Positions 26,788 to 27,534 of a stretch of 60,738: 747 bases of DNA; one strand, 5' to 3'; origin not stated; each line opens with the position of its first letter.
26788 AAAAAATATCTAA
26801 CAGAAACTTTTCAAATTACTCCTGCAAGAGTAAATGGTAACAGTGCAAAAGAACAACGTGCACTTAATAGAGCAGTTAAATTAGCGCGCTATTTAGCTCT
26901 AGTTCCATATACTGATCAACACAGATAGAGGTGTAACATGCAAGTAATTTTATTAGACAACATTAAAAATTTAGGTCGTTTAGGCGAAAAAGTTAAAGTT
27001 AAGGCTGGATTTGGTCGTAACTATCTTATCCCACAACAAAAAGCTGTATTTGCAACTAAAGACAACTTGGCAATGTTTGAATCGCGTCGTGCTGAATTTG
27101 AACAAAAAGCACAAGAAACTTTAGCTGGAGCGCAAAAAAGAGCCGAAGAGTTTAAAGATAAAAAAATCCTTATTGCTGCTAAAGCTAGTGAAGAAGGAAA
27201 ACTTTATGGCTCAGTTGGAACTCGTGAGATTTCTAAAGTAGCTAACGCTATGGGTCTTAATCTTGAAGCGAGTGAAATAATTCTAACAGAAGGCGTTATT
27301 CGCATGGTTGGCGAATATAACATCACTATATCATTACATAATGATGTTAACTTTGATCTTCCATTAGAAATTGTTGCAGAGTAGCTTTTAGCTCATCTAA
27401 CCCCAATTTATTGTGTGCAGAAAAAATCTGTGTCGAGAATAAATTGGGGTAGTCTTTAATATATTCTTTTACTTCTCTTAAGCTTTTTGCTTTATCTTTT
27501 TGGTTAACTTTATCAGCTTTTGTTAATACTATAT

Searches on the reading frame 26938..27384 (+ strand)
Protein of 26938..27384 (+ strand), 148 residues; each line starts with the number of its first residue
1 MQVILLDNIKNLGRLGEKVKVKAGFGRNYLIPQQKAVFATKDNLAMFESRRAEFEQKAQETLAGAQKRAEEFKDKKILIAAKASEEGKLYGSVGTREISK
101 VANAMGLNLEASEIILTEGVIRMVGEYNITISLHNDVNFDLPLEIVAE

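Call 6: search_protein_families(library=pfam, proteins=[window:26938-27384:+], max_evalue=0.1)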
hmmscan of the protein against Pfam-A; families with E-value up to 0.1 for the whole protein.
window:26938-27384:+ (148 aa): 3 families
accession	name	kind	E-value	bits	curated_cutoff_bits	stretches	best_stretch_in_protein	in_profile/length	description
PF01281.25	Ribosomal_L9_N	-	1.4e-20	73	20.7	1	1-47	1-47/47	Ribosomal protein L9, N-terminal domain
PF03948.19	Ribosomal_L9_C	-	1.4e-19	70.7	23.2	1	65-147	3-86/86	Ribosomal protein L9, C-terminal domain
PF12236.14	Head-tail_con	-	0.051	12.4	27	1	44-109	8-71/489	Bacteriophage head to tail connecting protein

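Call 7: search_protein_families(library=ncbifam, proteins=[window:26938-27384:+], max_evalue=0.1)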
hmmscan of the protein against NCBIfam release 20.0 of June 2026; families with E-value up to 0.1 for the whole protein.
window:26938-27384:+ (148 aa): 2 families
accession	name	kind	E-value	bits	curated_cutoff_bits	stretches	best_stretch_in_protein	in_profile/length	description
TIGR00158.1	L9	equivalog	8.7e-41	139.8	58.6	1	1-148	1-148/148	50S ribosomal protein L9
NF011110.0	PRK14538.1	equivalog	6.5e-21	74.2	707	1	1-146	689-833/838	putative bifunctional signaling protein/50S ribosomal protein L9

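Call 22: find_encoding_contigs(protein=window:26938-27381:+, flank=3000, max_places=6)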
Protein window:26938-27381:+ (148 aa): no gene with exactly this product is on record in the collection.
